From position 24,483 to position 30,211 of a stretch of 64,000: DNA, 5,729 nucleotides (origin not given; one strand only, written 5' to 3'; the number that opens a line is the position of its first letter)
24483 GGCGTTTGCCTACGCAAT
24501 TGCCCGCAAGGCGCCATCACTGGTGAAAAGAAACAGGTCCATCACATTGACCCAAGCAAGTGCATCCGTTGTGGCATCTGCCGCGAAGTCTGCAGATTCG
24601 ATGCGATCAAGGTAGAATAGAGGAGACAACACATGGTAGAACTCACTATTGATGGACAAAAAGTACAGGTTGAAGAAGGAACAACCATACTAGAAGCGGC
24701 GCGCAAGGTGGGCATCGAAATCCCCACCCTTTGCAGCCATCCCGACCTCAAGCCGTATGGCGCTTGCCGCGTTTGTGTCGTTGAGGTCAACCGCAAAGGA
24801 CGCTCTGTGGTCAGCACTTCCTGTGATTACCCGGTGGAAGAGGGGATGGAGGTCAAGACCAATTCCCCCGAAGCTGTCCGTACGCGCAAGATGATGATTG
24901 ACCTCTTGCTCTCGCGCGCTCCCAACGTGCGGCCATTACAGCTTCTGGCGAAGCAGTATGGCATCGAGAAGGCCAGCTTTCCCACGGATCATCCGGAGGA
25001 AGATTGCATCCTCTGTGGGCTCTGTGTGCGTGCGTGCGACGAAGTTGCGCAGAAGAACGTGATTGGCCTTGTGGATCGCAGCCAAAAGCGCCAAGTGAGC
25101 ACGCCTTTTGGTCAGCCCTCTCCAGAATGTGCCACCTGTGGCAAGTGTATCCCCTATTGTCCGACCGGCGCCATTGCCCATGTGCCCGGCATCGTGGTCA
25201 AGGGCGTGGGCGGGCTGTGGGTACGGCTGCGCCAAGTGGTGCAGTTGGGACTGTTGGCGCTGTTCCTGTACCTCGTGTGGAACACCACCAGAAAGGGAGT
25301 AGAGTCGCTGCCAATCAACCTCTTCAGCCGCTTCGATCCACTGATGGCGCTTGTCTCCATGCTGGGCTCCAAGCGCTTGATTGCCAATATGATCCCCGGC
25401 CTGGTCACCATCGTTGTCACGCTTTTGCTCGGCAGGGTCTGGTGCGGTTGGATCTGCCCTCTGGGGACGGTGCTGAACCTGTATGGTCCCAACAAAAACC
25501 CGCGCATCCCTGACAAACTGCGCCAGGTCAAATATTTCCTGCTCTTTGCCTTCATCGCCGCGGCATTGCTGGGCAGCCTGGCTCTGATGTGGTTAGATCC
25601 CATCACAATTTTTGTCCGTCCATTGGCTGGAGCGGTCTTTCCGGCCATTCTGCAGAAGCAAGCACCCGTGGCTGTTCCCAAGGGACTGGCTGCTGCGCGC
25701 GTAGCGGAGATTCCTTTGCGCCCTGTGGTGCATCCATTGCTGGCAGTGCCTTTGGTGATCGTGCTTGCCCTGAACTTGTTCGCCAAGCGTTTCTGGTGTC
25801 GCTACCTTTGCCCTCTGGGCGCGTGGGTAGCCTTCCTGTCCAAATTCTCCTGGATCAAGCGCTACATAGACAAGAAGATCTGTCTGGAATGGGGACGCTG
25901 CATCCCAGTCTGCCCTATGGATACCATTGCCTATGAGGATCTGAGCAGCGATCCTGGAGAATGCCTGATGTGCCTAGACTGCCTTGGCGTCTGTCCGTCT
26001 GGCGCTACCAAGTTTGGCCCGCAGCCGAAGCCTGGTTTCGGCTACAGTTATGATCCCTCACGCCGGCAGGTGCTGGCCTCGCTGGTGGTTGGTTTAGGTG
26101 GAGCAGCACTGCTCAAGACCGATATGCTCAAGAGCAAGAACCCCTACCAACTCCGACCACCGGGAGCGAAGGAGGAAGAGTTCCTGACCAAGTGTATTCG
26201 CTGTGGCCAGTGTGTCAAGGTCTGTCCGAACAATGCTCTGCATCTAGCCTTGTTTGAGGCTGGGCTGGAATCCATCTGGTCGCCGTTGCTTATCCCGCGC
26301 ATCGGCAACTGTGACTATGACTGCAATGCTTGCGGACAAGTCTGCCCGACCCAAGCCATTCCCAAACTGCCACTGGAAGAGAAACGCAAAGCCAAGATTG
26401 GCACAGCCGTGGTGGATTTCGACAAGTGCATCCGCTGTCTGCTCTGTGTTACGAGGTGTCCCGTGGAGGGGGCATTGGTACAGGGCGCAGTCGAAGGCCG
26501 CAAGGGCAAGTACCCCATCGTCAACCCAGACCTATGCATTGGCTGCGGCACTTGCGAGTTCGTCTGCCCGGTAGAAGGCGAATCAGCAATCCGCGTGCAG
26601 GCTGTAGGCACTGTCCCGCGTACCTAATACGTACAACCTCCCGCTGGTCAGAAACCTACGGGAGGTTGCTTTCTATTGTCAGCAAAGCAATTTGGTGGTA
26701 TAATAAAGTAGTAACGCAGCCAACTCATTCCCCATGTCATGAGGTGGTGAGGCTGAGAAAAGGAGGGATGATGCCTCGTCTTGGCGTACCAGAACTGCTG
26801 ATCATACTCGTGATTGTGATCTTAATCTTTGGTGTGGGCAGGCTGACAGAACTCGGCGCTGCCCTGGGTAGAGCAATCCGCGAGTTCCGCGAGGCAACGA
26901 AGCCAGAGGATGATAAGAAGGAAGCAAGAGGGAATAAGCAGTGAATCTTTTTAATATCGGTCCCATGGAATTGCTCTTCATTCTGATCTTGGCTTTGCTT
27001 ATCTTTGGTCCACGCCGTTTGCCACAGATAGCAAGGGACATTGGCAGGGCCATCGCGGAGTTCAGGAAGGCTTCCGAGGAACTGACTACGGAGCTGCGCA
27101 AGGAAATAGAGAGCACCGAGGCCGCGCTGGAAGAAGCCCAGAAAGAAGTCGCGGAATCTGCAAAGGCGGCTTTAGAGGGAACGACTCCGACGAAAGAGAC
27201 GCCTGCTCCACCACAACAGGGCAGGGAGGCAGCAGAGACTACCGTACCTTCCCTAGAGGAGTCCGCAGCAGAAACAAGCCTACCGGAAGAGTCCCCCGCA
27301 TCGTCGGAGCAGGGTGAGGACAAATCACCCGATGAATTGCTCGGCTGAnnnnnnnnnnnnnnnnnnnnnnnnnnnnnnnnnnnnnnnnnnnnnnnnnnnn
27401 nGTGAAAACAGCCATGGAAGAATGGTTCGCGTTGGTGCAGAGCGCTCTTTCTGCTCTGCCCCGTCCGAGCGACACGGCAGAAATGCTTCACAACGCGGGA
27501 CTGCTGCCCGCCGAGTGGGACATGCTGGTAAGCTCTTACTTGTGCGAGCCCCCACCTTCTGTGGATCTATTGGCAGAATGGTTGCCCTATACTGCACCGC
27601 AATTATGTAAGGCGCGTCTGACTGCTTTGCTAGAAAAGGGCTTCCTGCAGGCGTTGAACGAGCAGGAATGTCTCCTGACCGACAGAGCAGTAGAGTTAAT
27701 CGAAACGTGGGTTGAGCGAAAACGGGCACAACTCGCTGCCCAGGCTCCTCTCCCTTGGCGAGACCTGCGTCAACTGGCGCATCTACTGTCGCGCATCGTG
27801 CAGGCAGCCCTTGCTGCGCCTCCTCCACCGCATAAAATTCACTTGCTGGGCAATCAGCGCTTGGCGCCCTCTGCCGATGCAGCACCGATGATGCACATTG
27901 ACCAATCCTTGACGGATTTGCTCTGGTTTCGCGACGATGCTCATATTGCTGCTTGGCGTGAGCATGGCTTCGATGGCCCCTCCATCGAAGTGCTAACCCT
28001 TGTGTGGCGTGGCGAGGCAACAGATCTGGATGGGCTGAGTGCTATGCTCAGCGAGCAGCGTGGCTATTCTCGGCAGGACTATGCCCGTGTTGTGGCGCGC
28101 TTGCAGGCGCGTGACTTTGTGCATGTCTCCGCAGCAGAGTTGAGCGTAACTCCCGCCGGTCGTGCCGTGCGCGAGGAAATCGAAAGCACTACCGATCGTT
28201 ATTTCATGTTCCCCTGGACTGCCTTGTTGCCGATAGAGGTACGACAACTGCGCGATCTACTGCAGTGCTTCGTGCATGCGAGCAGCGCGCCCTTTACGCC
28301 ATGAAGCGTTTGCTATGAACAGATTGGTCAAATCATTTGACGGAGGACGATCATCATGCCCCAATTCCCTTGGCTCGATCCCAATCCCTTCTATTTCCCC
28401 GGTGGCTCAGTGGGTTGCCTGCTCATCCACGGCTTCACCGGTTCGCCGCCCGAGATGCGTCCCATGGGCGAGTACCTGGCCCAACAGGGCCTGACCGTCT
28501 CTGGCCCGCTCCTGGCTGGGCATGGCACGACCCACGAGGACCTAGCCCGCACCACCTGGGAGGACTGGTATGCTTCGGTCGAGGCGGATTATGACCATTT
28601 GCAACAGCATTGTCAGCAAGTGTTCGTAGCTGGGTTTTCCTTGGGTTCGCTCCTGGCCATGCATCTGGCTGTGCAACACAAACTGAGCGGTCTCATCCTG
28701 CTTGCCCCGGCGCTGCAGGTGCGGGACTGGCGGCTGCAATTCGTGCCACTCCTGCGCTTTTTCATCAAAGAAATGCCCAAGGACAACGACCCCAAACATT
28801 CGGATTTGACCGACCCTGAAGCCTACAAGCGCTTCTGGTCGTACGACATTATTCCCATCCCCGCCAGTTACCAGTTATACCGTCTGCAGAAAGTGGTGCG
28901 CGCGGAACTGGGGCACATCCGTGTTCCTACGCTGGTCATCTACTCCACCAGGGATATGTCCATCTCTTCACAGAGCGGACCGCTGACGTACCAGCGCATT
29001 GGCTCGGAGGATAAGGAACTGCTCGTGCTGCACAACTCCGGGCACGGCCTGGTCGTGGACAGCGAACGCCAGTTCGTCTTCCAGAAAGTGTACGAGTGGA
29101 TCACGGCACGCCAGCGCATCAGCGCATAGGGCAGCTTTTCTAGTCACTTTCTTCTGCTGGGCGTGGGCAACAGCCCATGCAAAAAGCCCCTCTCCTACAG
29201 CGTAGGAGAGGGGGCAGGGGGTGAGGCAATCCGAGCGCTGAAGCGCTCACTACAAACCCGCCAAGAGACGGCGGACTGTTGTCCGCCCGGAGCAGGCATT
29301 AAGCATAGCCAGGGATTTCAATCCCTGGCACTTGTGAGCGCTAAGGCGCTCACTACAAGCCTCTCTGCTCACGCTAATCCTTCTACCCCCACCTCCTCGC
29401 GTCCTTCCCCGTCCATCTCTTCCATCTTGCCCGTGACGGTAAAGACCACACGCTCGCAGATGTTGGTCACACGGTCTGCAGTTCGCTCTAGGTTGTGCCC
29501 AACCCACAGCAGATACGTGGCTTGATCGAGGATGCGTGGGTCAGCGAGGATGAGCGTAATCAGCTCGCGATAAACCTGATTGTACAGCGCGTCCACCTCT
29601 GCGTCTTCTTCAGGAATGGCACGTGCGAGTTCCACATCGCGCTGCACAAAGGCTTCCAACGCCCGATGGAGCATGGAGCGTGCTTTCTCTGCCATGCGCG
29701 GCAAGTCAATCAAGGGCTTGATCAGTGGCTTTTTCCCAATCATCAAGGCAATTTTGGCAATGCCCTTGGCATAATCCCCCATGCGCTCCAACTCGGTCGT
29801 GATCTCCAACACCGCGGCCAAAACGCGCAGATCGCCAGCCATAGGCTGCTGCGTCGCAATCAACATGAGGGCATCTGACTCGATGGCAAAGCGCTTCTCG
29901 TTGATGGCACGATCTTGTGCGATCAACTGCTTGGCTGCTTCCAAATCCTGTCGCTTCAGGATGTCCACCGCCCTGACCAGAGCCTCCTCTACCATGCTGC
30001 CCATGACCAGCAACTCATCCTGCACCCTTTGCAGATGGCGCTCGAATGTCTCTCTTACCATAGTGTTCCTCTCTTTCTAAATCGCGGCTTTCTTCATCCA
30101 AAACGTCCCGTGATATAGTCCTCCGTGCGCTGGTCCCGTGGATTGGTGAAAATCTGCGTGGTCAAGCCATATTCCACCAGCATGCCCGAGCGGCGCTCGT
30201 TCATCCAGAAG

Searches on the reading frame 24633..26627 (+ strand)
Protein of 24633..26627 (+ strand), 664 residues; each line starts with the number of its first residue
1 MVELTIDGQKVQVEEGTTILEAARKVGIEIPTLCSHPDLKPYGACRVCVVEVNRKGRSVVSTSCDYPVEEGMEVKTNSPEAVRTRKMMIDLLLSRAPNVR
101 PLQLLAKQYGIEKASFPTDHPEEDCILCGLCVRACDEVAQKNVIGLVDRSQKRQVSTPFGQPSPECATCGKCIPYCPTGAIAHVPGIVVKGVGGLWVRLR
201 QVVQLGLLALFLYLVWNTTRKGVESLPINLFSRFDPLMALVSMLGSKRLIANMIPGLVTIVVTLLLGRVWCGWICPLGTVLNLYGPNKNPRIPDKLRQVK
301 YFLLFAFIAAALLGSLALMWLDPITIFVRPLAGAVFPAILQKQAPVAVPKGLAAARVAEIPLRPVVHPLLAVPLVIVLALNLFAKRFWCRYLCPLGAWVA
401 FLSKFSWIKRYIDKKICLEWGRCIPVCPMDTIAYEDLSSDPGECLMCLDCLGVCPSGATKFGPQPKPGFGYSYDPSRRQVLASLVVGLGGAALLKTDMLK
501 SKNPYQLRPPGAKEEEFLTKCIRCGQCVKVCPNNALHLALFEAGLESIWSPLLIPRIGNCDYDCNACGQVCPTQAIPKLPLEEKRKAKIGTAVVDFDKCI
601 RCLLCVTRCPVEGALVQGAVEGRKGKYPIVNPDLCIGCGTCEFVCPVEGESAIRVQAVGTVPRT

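Call 36: search_protein_families(library=pfam, proteins=[window:24633-26627:+])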
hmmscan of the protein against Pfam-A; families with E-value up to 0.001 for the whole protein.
window:24633-26627:+ (664 aa): 16 families
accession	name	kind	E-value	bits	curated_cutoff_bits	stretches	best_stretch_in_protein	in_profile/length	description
PF12838.12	Fer4_7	-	3.2e-30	104.8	27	4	563-611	4-50/52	4Fe-4S dicluster domain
PF00037.32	Fer4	-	2.7e-27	93.9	21.1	3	519-536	6-23/24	4Fe-4S binding domain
PF13237.11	Fer4_10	-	7.4e-27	93.5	25.5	4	439-532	4-53/53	4Fe-4S dicluster domain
PF13187.11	Fer4_9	-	3.5e-23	81.8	27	5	124-181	1-52/52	4Fe-4S dicluster domain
PF14697.11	Fer4_21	-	2.8e-22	79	35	2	592-648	1-54/59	4Fe-4S dicluster domain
PF13510.11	Fer2_4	-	4.7e-22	78.3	22.8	1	1-78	3-81/82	2Fe-2S iron-sulfur cluster binding domain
PF12837.12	Fer4_6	-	4.4e-18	64.7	25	2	628-647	2-21/24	4Fe-4S binding domain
PF13484.11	Fer4_16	-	1.2e-16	61.7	30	1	520-539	1-20/66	4Fe-4S double cluster binding domain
PF12801.12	Fer4_5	-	4.1e-16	59.1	22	2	257-285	10-38/48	4Fe-4S binding domain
PF12797.12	Fer4_2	-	2.6e-14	52.5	24.5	2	627-647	2-22/22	4Fe-4S binding domain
PF13183.11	Fer4_8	-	2.2e-12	47.8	27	1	123-179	3-67/68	4Fe-4S dicluster domain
PF25160.1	LdpA_Fe-S-bd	-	1.7e-10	40.9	27.6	1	389-434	9-45/49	LdpA Fe-S cluster-binding domain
PF13534.11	Fer4_17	-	9.9e-09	36.1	22.2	0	512-534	37-59/61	4Fe-4S dicluster domain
PF12798.12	Fer4_3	-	9.6e-07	29.6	27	0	521-535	1-15/15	4Fe-4S binding domain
PF12800.12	Fer4_4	-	2.3e-06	27.9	24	0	519-533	2-16/17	4Fe-4S binding domain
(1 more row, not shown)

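Call 82: search_solved_structures(query=window:24633-26627:+, max_evalue=0.00001)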
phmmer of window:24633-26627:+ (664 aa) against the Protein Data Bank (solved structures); distinct sequences matched with E-value up to 0.00001: 76 (the best 60 are shown).
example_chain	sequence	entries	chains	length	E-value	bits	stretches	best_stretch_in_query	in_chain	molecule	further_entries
9mqx_A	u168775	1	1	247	2.2e-42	148.3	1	2-183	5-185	NADH:ubiquinone oxidoreductase chain G-like protein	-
8a6t_A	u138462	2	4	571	1.9e-41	145.2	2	1-95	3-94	Electron bifurcating hydrogenase subunit HydA1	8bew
7p5h_A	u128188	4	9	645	6.9e-29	103.7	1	4-182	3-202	Fe-hydrogenase, subunit alpha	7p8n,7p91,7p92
9bov_A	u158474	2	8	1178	1.4e-28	102.8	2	2-102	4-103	Molybdopterin oxidoreductase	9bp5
7q4v_A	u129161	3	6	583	5.6e-27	97.4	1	4-183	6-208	Iron hydrogenase HydA1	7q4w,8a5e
8oh5_C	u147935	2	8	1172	2.4e-25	92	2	2-103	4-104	Formate dehydrogenase-O, major subunit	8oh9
7vw6_A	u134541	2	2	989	2.3e-23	85.5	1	4-182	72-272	Formate dehydrogenase | Tungsten-containing formate dehydrogenase alpha subunit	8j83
7e5z_A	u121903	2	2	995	2.3e-23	85.5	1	4-182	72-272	Formate dehydrogenase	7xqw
7zm7_A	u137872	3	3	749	4.5e-22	81.2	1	2-99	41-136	NADH-ubiquinone oxidoreductase-like protein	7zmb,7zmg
7q5y_A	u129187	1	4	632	7.7e-22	80.4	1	2-185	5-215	NADH dehydrogenase I chain G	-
6tg9_A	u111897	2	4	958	1.2e-21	79.9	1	2-97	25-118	Formate dehydrogenase subunit alpha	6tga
9iho_G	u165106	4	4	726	8e-21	77.1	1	2-98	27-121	NUAM (75 kDa) subunit of mitochondrial NADH:ubiquinone oxidoreductase (Complex I)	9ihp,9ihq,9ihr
9wxb_B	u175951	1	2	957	1.1e-20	76.6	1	2-97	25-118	Formate dehydrogenase alpha subunit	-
5xtb_M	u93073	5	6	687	1.5e-20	76.2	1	1-99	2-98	NADH-ubiquinone oxidoreductase 75 kDa subunit, mitochondrial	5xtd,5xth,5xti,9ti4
8zo8_S1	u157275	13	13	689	1.6e-20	76.1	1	1-99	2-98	NADH-ubiquinone oxidoreductase 75 kDa subunit, mitochondrial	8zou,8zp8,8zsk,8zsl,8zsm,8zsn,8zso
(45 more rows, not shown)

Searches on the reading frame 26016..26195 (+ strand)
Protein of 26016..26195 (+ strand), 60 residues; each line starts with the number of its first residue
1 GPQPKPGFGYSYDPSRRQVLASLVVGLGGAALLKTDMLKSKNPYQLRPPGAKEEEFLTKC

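Call 77: search_protein_families(library=pfam, proteins=[window:26016-26195:+], max_evalue=10)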
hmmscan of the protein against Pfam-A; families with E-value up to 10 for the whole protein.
seq(60 aa): 0 families

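Call 78: search_protein_families(library=ncbifam, proteins=[window:26016-26195:+], max_evalue=10)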
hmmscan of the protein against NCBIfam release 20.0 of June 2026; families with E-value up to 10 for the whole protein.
seq(60 aa): 2 families
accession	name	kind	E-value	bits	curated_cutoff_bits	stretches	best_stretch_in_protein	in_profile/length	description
NF007012.0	PRK09476.1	equivalog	0.006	15.8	269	1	14-60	9-61/254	ferredoxin-type protein NapG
TIGR00397.1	mauM_napG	subfamily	0.024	14.2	178.85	1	16-60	12-55/213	MauM/NapG family ferredoxin-type protein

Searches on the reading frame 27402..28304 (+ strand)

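Call 36: search_protein_families(library=pfam, proteins=[window:27402-28304:+])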
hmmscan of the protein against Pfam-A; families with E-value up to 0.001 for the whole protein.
window:27402-28304:+ (300 aa): 2 families
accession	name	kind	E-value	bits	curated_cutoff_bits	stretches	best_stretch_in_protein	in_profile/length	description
PF21863.2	HTH_67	-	2.1e-17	64.1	27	1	176-293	154-260/268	Helix-turn-helix family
PF25213.1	HVO_A0261_N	-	0.00028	21.1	35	1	216-265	30-79/86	HVO_A0261 N-terminal domain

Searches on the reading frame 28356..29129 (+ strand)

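Call 36: search_protein_families(library=pfam, proteins=[window:28356-29129:+])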
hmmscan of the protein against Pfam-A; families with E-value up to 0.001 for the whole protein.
window:28356-29129:+ (257 aa): 5 families
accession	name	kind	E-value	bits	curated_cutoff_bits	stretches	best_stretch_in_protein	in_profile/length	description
PF12146.15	Hydrolase_4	-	4.6e-22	78.9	27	1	21-236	7-238/239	Serine aminopeptidase, S33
PF12697.13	Abhydrolase_6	-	1.5e-17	65.4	26.3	1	22-240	2-213/217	Alpha/beta hydrolase family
PF00561.26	Abhydrolase_1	-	4.8e-12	46.5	25.8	1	22-234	4-242/245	alpha/beta hydrolase fold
PF06821.19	Ser_hydrolase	-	1.2e-05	25.7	22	1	57-120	28-92/172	Serine hydrolase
PF07859.19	Abhydrolase_3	-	0.00061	20.1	25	1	69-206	50-182/210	alpha/beta hydrolase fold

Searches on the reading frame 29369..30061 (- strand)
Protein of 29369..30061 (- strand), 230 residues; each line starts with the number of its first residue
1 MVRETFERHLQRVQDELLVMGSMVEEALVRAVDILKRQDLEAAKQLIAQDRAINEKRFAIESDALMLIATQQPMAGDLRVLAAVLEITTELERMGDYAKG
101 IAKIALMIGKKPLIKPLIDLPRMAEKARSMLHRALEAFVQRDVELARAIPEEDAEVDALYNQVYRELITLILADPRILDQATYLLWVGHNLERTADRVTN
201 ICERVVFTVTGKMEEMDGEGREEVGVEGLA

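Call 36: search_protein_families(library=pfam, proteins=[window:29369-30061:-])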
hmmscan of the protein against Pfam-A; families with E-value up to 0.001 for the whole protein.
window:29369-30061:- (230 aa): 1 family
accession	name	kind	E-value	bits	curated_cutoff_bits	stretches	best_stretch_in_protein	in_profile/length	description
PF01895.24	PhoU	-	6.8e-44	148.6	23.5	2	121-205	2-89/89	PhoU domain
